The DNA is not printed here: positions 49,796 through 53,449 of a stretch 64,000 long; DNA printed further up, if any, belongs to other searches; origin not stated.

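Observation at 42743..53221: SusC/SusD operon without recognisable glycoside hydrolases, carrying a BCCT transporter, a TAT-exported Gfo/Idh/MocA enzyme, an amidohydrolase and a NodB-like lipoprotein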

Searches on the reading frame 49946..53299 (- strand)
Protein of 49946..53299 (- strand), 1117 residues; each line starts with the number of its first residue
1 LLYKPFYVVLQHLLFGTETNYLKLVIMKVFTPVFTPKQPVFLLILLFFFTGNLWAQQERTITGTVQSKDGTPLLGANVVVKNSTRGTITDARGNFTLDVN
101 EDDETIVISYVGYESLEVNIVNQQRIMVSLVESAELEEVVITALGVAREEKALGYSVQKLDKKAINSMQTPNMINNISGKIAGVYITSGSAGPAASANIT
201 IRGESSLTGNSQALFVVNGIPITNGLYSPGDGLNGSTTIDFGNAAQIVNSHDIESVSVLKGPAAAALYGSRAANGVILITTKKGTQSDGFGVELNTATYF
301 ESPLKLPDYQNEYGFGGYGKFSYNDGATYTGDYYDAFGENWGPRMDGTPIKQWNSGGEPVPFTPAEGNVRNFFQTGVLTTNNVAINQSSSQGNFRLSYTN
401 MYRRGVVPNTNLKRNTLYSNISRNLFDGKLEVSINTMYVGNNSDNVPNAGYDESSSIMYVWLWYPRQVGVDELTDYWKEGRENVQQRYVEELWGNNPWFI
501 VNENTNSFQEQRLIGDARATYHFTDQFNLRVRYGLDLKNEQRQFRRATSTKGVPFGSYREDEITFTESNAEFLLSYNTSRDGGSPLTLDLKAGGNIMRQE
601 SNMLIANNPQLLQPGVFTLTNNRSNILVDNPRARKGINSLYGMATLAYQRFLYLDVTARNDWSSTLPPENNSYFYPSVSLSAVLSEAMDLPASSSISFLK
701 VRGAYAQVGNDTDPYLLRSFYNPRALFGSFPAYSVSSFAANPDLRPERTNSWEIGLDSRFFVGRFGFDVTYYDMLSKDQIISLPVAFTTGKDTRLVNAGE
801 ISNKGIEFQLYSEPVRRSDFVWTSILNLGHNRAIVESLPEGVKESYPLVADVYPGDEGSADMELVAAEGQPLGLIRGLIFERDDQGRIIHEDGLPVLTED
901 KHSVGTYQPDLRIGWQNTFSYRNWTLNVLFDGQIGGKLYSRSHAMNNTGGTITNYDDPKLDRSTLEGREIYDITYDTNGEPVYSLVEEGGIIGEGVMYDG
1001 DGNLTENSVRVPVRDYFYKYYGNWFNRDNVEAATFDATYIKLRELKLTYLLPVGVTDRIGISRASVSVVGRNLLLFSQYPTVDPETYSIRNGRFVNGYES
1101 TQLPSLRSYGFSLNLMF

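Call 3: search_protein_families(library=pfam, proteins=[window:49946-53299:-], max_evalue=0.01)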
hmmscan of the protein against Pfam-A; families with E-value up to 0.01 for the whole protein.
window:49946-53299:- (1117 aa): 8 families
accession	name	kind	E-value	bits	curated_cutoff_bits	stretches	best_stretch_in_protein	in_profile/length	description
PF00593.30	TonB_dep_Rec_b-barrel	-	1.1e-19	72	27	1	491-827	42-339/436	TonB dependent receptor-like, beta-barrel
PF13715.12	CarbopepD_reg_2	-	1.2e-18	67.4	32.2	1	61-141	1-88/88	CarboxypepD_reg-like domain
PF07715.20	Plug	-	7.9e-16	58.9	23.9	1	153-276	5-107/107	TonB-dependent Receptor Plug Domain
PF13620.12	CarboxypepD_reg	-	4.7e-12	46.5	32.3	1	60-120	1-67/82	Carboxypeptidase regulatory-like domain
PF16371.11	MetallophosN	-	0.00063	20.4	35.6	1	63-109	1-44/77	N terminal of Calcineurin-like phosphoesterase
PF25020.1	TTR_TEN1-4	-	0.0038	17.6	27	0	59-100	7-50/86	Teneurin TTR-like domain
PF23591.1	CILP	-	0.004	17.6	27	0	57-113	3-59/90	Cartilage intermediate layer protein 1-like domain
PF15976.11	CooC_C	-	0.0044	17.5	29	0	59-112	17-68/93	CS1-pili formation C-terminal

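Call 4: search_protein_families(library=ncbifam, proteins=[window:49946-53299:-], max_evalue=0.01)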
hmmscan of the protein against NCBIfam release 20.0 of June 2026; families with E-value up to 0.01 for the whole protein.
window:49946-53299:- (1117 aa): 9 families
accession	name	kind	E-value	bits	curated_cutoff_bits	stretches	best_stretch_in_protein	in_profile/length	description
TIGR04056.1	OMP_RagA_SusC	subfamily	1.7e-182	609.2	368.25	1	59-1117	1-981/981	SusC/RagA family TonB-linked outer membrane protein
TIGR04057.1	SusC_RagA_signa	signature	4.1e-18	64.9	46.2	1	252-282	1-31/31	SusC/RagA subfamily TonB-dependent outer membrane receptor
TIGR01785.1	TonB-hemin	subfamily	5.4e-15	54.9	316.85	2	560-810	297-543/677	TonB-dependent heme/hemoglobin receptor family protein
NF010048.1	PRK13524.1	subfamily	5.5e-11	41.6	493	1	126-293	30-187/744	FepA family TonB-dependent siderophore receptor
TIGR01779.1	TonB-B12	equivalog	1.6e-10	40.2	599.7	1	130-288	22-160/614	TonB-dependent vitamin B12 receptor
TIGR01786.1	TonB-hemlactrns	subfamily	6.8e-10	37.9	323.75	2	729-781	480-524/719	TonB-dependent hemoglobin/transferrin/lactoferrin family receptor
NF053590.1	TonB_dep_TOL0244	equivalog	1e-05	24.4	645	1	246-297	105-155/604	TOL_0244 family TonB-dependent receptor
NF049945.1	TonB_dep_FCYXU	equivalog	8.1e-05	21.4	825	1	194-302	93-187/697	TonB-dependent receptor, FCYXU motif-type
NF053692.1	BamP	equivalog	0.00022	20.7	230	1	42-165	6-132/251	BamP family beta-barrel-assembly machinery protein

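Call 96: search_solved_structures(query=window:49946-53221:-, max_evalue=1e-20)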
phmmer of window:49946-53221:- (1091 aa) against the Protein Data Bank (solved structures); distinct sequences matched with E-value up to 1e-20: 9.
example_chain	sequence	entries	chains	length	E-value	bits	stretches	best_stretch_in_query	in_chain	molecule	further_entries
5fq6_B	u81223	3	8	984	6e-116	392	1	104-1090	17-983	SUSC/RAGA FAMILY TONB-LINKED OUTER MEMBRANE PROTEIN | BT_2264 | OUTER MEMBRANE PROTEIN OMP121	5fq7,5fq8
8aa4_A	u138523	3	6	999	8.3e-46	159.8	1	24-329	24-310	SusC homolog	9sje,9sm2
6sli_B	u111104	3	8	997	1.6e-45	158.8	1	31-270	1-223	RagA protein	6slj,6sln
5t3r_D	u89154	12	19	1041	7.6e-39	136.7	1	16-787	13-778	SusC homolog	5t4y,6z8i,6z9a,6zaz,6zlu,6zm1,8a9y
8ypt_C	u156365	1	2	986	4.2e-38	134.3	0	126-259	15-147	TonB-linked outer membrane protein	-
8ypu_C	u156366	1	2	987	5.8e-38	133.8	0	126-259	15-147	SusC/RagA family TonB-linked outer membrane protein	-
6sml_B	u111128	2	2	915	8.1e-29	103.5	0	113-270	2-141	RagA protein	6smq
6sm3_B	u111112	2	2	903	3.4e-28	101.5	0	501-816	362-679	RagA protein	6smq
6zlt_B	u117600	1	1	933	1.7e-21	79.3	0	116-787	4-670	SusC homolog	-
